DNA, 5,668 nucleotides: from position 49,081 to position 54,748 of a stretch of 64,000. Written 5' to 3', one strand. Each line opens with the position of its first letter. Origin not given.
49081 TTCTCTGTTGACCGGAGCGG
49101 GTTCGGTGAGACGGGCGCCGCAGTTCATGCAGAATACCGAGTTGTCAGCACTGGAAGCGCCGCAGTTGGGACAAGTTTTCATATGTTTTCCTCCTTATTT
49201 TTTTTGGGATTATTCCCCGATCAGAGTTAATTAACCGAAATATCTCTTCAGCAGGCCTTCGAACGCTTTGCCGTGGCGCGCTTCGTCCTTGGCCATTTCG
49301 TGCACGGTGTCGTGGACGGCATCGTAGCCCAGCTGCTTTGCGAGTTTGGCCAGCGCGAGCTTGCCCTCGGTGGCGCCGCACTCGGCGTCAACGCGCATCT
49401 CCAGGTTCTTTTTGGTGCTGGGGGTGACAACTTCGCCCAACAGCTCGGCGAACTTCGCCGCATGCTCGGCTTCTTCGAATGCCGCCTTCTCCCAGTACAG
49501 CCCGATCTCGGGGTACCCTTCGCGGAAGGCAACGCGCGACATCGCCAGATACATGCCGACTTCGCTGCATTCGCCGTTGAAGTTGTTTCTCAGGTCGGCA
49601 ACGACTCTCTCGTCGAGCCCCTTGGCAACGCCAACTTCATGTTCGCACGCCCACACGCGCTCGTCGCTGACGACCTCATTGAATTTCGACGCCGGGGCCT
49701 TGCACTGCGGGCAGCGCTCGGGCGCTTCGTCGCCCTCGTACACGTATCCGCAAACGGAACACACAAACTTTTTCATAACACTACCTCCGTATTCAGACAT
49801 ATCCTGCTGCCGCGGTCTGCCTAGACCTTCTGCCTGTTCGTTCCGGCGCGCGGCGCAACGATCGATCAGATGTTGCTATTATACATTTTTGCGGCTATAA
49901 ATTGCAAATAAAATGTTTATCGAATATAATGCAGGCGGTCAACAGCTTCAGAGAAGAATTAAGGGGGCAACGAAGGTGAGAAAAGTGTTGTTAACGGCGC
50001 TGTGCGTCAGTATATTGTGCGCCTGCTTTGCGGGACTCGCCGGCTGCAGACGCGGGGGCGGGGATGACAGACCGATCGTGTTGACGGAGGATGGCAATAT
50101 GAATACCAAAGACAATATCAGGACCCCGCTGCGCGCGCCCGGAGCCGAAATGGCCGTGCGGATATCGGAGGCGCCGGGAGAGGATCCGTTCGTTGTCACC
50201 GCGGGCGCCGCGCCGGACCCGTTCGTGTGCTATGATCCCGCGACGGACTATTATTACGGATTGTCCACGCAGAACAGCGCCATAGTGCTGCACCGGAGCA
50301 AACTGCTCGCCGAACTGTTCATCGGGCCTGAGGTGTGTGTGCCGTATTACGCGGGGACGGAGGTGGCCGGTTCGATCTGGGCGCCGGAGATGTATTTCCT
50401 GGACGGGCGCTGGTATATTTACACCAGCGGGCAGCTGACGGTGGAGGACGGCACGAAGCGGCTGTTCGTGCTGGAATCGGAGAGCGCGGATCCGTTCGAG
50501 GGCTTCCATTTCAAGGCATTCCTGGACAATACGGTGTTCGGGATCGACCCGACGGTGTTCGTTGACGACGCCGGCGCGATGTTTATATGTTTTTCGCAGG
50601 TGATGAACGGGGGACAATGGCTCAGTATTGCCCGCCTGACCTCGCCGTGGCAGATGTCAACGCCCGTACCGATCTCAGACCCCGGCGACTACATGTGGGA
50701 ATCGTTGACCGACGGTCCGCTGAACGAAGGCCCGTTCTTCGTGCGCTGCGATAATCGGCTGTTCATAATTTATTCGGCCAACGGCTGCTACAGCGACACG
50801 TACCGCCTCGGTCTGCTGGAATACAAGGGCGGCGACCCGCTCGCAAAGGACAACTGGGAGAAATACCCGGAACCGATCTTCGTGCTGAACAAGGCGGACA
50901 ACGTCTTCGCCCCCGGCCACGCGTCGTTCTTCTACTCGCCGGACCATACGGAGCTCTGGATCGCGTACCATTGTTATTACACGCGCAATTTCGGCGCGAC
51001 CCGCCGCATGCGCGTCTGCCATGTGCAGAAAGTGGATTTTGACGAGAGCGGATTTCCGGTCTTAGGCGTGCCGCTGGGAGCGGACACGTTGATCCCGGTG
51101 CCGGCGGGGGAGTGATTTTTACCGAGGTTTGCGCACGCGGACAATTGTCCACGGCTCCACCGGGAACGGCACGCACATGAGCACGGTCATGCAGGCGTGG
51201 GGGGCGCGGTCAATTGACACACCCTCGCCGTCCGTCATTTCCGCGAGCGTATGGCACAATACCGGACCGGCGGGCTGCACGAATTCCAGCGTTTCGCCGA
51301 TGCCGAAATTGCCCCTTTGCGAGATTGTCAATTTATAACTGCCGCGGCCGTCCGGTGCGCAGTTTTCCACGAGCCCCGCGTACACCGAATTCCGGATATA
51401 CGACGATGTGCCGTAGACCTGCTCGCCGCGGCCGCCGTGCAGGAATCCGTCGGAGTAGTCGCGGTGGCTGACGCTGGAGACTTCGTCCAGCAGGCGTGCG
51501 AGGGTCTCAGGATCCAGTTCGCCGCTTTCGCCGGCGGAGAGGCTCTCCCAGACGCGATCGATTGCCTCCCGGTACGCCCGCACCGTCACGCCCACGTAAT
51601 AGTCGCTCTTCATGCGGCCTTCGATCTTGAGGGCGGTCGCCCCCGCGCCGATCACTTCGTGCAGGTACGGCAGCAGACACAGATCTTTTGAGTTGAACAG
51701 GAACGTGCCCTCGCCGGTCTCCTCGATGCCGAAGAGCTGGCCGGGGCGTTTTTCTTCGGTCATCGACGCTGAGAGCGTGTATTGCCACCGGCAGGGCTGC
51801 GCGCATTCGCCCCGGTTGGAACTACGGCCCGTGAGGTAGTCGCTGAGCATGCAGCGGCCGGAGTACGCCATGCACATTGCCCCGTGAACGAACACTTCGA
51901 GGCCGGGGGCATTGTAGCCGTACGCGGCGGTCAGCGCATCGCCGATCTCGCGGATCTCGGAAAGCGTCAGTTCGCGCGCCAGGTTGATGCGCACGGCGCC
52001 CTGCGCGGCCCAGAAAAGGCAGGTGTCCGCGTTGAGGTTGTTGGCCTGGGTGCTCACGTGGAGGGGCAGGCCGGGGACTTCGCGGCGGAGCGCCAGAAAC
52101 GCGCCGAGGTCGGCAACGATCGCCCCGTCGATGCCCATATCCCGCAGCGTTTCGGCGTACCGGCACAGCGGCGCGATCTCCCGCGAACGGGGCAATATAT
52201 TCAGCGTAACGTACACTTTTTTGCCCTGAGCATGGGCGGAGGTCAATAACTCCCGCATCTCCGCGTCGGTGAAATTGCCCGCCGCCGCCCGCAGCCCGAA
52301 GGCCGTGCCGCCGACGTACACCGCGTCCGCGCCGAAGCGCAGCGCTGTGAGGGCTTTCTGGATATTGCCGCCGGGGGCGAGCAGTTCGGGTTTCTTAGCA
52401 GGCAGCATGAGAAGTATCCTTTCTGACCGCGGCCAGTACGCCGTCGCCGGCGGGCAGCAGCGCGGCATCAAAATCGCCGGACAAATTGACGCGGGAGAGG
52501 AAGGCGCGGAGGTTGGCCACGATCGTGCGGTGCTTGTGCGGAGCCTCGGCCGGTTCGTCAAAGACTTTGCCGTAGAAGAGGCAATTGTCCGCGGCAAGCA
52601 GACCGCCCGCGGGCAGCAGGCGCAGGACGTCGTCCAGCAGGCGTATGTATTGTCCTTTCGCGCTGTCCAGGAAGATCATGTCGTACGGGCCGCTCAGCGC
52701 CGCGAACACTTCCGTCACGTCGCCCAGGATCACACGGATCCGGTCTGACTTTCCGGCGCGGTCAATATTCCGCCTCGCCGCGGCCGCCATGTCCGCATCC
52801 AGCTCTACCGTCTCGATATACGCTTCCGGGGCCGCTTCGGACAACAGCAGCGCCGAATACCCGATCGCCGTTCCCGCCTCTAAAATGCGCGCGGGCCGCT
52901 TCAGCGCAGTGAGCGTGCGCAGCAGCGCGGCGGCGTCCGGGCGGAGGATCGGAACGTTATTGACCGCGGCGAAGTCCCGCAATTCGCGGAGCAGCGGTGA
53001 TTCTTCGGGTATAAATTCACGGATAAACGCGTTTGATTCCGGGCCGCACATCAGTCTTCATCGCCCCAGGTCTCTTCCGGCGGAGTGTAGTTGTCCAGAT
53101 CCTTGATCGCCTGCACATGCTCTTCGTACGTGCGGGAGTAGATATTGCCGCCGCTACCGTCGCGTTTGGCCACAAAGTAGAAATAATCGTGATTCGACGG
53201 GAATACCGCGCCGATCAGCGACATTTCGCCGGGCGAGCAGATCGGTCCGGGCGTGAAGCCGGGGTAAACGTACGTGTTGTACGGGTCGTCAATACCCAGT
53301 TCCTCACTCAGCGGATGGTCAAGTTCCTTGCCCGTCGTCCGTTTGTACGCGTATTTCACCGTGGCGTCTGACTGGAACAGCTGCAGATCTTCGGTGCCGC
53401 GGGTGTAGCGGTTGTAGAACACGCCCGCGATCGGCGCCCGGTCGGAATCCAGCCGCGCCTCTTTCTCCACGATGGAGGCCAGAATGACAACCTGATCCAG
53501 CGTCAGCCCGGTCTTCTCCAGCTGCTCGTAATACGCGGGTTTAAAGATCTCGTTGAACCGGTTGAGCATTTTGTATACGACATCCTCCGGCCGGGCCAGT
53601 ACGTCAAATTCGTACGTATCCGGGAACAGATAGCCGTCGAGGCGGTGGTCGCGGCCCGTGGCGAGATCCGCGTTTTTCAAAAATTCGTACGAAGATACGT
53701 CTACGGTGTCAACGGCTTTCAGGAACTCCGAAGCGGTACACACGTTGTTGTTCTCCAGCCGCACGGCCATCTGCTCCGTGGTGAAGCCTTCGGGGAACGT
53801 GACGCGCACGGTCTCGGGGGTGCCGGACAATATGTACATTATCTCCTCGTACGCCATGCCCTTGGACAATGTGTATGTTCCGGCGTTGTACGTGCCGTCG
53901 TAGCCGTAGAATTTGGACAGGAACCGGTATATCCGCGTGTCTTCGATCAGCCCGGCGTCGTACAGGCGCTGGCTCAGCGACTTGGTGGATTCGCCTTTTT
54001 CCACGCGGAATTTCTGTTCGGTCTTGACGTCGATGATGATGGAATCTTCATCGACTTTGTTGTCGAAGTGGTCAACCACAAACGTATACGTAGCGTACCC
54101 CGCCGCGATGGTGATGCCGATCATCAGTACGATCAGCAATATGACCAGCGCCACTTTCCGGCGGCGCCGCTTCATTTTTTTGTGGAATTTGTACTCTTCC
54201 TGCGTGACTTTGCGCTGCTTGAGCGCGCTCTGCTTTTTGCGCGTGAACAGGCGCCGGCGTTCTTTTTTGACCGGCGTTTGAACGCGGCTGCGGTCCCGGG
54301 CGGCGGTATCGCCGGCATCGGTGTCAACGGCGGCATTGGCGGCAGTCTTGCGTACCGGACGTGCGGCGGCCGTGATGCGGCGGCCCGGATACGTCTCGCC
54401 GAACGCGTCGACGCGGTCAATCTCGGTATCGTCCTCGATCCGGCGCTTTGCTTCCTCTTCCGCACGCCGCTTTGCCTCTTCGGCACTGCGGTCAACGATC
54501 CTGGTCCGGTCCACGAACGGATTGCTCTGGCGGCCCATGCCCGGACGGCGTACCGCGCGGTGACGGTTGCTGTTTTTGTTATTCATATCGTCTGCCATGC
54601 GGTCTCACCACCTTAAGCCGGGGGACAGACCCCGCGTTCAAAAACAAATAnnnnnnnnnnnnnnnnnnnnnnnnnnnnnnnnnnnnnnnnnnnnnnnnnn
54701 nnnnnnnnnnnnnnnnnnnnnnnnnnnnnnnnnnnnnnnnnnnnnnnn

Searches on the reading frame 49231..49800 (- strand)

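Call 80: search_protein_families(library=pfam, proteins=[window:49231-49800:-], max_evalue=0.00001)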
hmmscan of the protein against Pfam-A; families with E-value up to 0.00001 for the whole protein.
window:49231-49800:- (189 aa): 2 families
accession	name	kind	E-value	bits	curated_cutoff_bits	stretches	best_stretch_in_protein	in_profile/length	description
PF21349.2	RUBY_RBDX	-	1.1e-14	54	26.5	1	12-40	1-29/30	Rubrerythrin, rubredoxin-like domain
PF02915.23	Rubrerythrin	-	8e-13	49.4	22.8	1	70-183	3-136/137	Rubrerythrin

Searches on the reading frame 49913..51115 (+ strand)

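Call 80: search_protein_families(library=pfam, proteins=[window:49913-51115:+], max_evalue=0.00001)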
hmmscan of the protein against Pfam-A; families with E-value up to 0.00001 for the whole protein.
window:49913-51115:+ (400 aa): 1 family
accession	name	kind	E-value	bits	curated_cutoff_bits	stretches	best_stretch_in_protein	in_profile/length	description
PF04616.20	Glyco_hydro_43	-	4.4e-40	138.3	32.2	1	94-382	4-288/288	Glycosyl hydrolases family 43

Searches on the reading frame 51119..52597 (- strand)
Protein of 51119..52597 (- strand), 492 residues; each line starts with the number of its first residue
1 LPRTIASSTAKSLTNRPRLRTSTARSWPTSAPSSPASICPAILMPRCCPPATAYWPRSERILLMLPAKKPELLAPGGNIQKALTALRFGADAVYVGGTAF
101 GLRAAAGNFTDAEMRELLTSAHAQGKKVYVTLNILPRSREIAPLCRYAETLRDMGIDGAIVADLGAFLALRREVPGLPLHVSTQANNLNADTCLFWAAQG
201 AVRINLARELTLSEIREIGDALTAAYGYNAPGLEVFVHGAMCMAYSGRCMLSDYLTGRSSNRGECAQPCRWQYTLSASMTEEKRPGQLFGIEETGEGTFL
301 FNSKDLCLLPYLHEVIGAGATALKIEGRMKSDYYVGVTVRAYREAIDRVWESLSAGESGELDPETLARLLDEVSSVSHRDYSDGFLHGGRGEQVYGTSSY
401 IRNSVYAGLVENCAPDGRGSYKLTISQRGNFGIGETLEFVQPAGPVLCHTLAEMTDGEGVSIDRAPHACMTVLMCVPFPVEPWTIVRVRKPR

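Call 80: search_protein_families(library=pfam, proteins=[window:51119-52597:-], max_evalue=0.00001)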
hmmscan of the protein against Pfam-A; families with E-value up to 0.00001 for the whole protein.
window:51119-52597:- (492 aa): 2 families
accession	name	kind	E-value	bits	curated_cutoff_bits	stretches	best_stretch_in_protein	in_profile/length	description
PF01136.24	Peptidase_U32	-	2e-80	269.9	22.4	1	144-389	4-230/233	Peptidase family U32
PF16325.11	Peptidase_U32_C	-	1.3e-15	57.7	28.2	1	402-487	1-83/83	Peptidase family U32 C-terminal domain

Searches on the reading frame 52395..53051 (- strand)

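Call 80: search_protein_families(library=pfam, proteins=[window:52395-53051:-], max_evalue=0.00001)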
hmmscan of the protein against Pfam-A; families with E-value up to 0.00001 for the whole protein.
window:52395-53051:- (218 aa): 4 families
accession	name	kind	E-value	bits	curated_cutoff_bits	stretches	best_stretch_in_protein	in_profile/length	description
PF01596.23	Methyltransf_3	-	1.2e-24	87.2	22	1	16-210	6-203/204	O-methyltransferase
PF13578.12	Methyltransf_24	-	1.7e-11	45.3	26.3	1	57-157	1-105/105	Methyltransferase domain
PF01135.25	PCMT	-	3.8e-08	33.8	20.3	1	37-132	58-152/210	Protein-L-isoaspartate(D-aspartate) O-methyltransferase (PCMT)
PF13649.12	Methyltransf_25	-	1.8e-06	29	27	1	56-150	1-97/97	Methyltransferase domain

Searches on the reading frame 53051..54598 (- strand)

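Call 80: search_protein_families(library=pfam, proteins=[window:53051-54598:-], max_evalue=0.00001)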
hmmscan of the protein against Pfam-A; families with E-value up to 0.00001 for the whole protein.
window:53051-54598:- (515 aa): 1 family
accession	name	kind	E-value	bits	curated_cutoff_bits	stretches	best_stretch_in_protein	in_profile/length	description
PF02618.21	YceG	-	4.2e-77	259.8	32.4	1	197-499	1-274/275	YceG-like family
